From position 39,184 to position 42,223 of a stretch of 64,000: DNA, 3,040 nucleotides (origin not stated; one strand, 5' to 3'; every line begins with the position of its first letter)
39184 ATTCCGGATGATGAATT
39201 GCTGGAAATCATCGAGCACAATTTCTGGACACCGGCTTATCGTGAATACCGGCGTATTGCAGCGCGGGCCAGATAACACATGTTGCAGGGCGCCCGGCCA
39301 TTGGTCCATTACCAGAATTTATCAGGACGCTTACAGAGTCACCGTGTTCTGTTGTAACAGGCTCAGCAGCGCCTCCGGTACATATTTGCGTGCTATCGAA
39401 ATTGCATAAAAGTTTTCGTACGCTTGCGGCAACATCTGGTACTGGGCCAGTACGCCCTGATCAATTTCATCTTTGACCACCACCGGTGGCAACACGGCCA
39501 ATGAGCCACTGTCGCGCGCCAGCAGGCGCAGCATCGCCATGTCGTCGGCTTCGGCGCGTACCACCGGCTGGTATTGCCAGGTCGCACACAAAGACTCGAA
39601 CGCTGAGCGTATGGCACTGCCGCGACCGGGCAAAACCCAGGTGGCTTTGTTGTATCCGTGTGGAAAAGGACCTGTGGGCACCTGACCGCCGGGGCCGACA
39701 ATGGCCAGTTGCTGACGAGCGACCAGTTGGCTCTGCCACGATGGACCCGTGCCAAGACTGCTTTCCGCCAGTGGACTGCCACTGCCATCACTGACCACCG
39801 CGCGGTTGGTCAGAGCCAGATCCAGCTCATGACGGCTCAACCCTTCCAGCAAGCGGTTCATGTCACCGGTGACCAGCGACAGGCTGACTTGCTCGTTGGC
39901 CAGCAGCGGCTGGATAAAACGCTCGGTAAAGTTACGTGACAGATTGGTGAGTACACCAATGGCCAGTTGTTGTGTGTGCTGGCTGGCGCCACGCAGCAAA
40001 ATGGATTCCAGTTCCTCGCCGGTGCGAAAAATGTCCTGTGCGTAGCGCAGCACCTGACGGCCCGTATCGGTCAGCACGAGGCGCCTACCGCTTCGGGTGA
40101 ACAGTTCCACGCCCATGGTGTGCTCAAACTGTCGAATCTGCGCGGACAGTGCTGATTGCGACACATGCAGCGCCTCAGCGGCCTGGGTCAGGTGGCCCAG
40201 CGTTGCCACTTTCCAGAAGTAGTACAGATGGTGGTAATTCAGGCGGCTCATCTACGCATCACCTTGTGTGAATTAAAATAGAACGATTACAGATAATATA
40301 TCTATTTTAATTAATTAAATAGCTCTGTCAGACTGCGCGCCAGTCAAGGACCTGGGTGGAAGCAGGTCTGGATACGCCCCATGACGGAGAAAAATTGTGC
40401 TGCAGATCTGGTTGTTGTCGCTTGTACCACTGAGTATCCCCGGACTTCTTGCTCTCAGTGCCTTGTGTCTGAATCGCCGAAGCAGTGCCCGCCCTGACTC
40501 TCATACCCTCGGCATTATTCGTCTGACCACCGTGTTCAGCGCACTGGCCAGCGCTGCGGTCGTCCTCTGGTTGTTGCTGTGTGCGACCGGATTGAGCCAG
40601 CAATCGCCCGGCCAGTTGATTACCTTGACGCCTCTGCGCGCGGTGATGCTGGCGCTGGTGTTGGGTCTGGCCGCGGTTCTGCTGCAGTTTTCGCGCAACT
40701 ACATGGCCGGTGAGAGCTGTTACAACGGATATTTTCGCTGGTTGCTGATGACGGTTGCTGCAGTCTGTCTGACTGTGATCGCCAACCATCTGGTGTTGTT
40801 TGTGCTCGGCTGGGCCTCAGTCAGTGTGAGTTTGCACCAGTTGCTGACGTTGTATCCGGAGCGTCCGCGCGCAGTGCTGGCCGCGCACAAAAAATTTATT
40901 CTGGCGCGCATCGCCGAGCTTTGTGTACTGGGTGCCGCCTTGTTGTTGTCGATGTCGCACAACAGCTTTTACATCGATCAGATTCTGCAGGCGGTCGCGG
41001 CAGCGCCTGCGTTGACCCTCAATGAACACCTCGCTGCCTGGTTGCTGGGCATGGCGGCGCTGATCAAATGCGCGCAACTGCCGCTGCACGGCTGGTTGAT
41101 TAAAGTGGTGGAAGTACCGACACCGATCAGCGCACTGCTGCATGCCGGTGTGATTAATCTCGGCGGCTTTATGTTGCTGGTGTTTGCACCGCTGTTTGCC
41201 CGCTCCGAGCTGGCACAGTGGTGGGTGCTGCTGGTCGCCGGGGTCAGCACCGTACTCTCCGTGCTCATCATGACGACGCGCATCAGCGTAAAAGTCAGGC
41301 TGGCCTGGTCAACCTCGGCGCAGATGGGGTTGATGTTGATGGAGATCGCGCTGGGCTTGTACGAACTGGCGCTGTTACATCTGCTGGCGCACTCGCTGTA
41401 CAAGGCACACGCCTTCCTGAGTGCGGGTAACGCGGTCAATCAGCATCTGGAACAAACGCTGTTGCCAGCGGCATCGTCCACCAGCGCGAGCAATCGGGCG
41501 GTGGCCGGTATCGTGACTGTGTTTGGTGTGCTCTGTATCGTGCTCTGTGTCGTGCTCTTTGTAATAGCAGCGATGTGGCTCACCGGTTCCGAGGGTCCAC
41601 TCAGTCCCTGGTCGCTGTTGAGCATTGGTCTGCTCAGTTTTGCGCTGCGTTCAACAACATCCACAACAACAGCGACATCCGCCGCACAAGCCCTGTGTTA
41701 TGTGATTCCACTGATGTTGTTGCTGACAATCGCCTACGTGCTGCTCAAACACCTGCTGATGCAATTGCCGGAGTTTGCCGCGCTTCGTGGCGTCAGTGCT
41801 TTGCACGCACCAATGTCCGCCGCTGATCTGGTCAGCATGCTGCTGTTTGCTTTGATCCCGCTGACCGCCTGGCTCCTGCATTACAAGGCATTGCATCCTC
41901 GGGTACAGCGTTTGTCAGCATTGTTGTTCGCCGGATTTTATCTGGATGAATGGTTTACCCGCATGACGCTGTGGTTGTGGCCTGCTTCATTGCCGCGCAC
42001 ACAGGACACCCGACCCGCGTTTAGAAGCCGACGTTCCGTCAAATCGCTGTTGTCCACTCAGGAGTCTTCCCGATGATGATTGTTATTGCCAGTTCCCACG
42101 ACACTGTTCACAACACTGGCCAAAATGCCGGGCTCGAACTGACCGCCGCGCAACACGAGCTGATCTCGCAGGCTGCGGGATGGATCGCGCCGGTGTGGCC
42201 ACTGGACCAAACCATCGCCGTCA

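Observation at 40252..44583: DabB-DabA (DAB) energy-coupled inorganic carbon pump with its own divergent LysR regulator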

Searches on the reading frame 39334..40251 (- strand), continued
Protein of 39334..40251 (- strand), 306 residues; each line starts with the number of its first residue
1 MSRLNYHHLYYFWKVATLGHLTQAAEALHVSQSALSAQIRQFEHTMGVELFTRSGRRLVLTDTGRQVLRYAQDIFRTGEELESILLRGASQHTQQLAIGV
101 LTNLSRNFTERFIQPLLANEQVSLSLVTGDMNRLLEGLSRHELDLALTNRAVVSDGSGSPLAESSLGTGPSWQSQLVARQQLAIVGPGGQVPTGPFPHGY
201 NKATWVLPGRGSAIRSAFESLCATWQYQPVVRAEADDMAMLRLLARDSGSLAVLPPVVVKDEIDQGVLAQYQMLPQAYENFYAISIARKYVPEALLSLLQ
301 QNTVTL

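Call 57: find_encoding_contigs(protein=P0211, flank=5000, max_places=1)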
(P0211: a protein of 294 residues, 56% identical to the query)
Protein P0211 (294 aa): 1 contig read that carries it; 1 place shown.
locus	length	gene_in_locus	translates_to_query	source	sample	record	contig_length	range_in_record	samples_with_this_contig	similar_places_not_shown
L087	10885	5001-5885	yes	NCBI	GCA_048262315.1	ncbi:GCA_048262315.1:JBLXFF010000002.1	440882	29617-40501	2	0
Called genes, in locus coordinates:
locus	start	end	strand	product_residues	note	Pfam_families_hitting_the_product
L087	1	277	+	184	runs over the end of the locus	PF28549:NDPSase_N, PF00293:NUDIX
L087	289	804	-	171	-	PF11684:DUF3280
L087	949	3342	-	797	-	PF10070:DabA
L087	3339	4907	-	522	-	PF00361:Proton_antipo_M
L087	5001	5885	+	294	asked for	PF00126:HTH_1, PF03466:LysR_substrate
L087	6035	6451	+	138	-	-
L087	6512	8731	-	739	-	PF03971:IDH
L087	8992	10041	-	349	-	PF03544:TonB_C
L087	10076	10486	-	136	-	PF02472:ExbD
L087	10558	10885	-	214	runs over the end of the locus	PF01618:MotA_ExbB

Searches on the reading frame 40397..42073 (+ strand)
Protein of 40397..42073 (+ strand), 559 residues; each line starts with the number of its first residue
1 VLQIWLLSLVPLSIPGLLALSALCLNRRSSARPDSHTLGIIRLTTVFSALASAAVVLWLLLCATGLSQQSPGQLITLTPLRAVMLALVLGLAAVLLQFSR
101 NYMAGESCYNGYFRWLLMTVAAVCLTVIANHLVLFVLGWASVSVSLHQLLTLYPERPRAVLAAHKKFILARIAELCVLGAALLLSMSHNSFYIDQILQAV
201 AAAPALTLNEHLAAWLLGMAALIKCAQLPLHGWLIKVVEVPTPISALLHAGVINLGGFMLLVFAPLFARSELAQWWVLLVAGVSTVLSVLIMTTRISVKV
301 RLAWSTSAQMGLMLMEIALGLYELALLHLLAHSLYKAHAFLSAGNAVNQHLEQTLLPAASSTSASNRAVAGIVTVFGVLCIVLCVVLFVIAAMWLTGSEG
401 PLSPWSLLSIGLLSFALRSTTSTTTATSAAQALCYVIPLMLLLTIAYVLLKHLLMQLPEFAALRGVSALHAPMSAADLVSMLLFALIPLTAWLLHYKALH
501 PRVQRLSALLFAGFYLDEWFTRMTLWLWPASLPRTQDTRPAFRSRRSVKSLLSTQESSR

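Call 6: search_protein_families(library=pfam, proteins=[window:40397-42073:+])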
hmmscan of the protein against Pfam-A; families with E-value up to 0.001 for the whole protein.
window:40397-42073:+ (559 aa): 2 families
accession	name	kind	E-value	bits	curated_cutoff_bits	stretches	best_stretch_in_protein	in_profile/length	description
PF00361.26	Proton_antipo_M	-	3e-35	122.3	21.5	1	129-396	1-262/294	NADH:quinone oxidoreductase/Mrp antiporter, TM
PF00662.26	Proton_antipo_N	-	0.00083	19.6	24.5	1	76-113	14-51/51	NADH-Ubiquinone oxidoreductase (complex I), chain 5 N-terminus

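Call 7: search_protein_families(library=ncbifam, proteins=[window:40397-42073:+])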
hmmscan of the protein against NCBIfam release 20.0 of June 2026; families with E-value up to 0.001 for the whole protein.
window:40397-42073:+ (559 aa): 27 families (the best 25 are shown)
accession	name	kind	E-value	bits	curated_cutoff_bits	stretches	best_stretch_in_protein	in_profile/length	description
NF006029.0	PRK08168.1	equivalog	1.9e-141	472.7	380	1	41-540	37-509/520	NADH-quinone oxidoreductase subunit L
NF006373.0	PRK08601.1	equivalog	1.7e-47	162.7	377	1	41-493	38-466/510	NADH dehydrogenase subunit 5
NF005141.0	PRK06590.1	equivalog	5.7e-46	157.7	556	1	72-348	74-352/615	NADH-quinone oxidoreductase subunit L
TIGR01974.1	NDH_I_L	subfamily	1.4e-42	146.4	407.5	1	75-349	78-357/630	NADH-quinone oxidoreductase subunit L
NF005626.0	PRK07376.1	equivalog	6e-34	117.3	963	1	75-348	87-365/675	NAD(P)H-quinone oxidoreductase subunit 5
NF009287.0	PRK12647.1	equivalog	1.4e-26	93.3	937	1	87-345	84-345/773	putative monovalent cation/H+ antiporter subunit A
NF009288.0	PRK12648.1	equivalog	5.6e-26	90.9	1104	1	76-344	73-344/954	monovalent cation/H+ antiporter subunit A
NF009285.0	PRK12645.1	equivalog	3.1e-24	85.3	1028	1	86-326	85-324/804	Na+/H+ antiporter subunit A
NF009290.0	PRK12650.1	equivalog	3.3e-24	84.9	980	1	84-344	86-347/966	DUF4040 family protein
TIGR00940.1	2a6301s01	subfamily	3.5e-24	85.2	920.45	1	84-335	80-347/793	monovalent cation:proton antiporter subunit A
NF005097.0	PRK06525.1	equivalog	1.7e-22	79.8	430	1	75-345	72-350/480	hydrogenase 4 subunit D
NF009289.0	PRK12649.1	equivalog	1e-21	77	1117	1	82-345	82-356/789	putative monovalent cation/H+ antiporter subunit A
NF009284.0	PRK12644.1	equivalog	2.1e-21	75.7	962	1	76-344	71-340/975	Na+/H+ antiporter subunit A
TIGR01960.1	ndhF3_CO2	subfamily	9e-21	74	588.7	1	52-395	67-405/606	NAD(P)H dehydrogenase, subunit NdhF3 family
NF005633.0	PRK07390.1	subfamily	2.4e-20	72.7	676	1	45-398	60-408/613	NAD(P)H-quinone oxidoreductase subunit F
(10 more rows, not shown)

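Call 19: search_solved_structures(query=window:40397-42073:+, max_evalue=1e-10, show_alignments=2)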
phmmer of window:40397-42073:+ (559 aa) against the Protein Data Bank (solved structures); distinct sequences matched with E-value up to 1e-10: 42.
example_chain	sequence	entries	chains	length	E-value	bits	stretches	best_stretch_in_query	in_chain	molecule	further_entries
9rd0_B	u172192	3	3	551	9.5e-62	212.7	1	9-535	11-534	Probable inorganic carbon transporter subunit DabB2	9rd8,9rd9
8e9g_L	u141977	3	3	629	1.8e-31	112.8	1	77-348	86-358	NADH-quinone oxidoreductase, L subunit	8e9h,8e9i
7v2d_l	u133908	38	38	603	8.3e-30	107.3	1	86-349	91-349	NADH-ubiquinone oxidoreductase chain 5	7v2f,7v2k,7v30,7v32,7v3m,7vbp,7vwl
7v2c_l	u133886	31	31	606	8.4e-30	107.3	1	86-349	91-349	NADH-ubiquinone oxidoreductase chain 5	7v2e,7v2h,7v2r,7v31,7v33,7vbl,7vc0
9ti4_l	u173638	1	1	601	1.4e-29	106.6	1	82-353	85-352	NADH-ubiquinone oxidoreductase chain 5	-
9cwt_l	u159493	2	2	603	1.5e-29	106.5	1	82-353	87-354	NADH-ubiquinone oxidoreductase chain 5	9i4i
8qby_L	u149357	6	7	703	1.5e-29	106.4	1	75-354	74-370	NADH dehydrogenase subunit L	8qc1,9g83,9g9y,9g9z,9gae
5gpn_j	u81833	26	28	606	2e-29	106.1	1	86-349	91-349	NADH-ubiquinone oxidoreductase chain 5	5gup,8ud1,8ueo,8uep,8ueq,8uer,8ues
5xtc_l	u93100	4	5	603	3e-29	105.5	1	82-353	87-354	NADH-ubiquinone oxidoreductase chain 5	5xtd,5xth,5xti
7eu3_F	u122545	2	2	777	1.6e-28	103.1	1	74-349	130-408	NAD(P)H-quinone oxidoreductase subunit F | NADH-plastoquinone oxidoreductase subunit 5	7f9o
7z7r_L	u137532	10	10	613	2.4e-28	102.5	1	75-355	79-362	NADH dehydrogenase subunit L | NADH-quinone oxidoreductase subunit L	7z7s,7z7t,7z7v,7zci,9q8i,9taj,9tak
9iho_L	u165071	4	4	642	2.5e-28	102.5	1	76-349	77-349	NADH-ubiquinone oxidoreductase chain 5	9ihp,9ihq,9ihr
3rko_L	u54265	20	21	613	3e-28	102.2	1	72-355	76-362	NADH-QUINONE OXIDOREDUCTASE SUBUNIT L | Proton-translocating NADH-quinone oxidoreductase, chain L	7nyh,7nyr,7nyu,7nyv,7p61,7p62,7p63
5lnk_L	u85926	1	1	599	3.5e-28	102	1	88-349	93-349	Mitochondrial complex I, ND5 subunit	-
6q9b_D5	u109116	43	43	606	4.2e-28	101.7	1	88-349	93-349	NADH-ubiquinone oxidoreductase chain 5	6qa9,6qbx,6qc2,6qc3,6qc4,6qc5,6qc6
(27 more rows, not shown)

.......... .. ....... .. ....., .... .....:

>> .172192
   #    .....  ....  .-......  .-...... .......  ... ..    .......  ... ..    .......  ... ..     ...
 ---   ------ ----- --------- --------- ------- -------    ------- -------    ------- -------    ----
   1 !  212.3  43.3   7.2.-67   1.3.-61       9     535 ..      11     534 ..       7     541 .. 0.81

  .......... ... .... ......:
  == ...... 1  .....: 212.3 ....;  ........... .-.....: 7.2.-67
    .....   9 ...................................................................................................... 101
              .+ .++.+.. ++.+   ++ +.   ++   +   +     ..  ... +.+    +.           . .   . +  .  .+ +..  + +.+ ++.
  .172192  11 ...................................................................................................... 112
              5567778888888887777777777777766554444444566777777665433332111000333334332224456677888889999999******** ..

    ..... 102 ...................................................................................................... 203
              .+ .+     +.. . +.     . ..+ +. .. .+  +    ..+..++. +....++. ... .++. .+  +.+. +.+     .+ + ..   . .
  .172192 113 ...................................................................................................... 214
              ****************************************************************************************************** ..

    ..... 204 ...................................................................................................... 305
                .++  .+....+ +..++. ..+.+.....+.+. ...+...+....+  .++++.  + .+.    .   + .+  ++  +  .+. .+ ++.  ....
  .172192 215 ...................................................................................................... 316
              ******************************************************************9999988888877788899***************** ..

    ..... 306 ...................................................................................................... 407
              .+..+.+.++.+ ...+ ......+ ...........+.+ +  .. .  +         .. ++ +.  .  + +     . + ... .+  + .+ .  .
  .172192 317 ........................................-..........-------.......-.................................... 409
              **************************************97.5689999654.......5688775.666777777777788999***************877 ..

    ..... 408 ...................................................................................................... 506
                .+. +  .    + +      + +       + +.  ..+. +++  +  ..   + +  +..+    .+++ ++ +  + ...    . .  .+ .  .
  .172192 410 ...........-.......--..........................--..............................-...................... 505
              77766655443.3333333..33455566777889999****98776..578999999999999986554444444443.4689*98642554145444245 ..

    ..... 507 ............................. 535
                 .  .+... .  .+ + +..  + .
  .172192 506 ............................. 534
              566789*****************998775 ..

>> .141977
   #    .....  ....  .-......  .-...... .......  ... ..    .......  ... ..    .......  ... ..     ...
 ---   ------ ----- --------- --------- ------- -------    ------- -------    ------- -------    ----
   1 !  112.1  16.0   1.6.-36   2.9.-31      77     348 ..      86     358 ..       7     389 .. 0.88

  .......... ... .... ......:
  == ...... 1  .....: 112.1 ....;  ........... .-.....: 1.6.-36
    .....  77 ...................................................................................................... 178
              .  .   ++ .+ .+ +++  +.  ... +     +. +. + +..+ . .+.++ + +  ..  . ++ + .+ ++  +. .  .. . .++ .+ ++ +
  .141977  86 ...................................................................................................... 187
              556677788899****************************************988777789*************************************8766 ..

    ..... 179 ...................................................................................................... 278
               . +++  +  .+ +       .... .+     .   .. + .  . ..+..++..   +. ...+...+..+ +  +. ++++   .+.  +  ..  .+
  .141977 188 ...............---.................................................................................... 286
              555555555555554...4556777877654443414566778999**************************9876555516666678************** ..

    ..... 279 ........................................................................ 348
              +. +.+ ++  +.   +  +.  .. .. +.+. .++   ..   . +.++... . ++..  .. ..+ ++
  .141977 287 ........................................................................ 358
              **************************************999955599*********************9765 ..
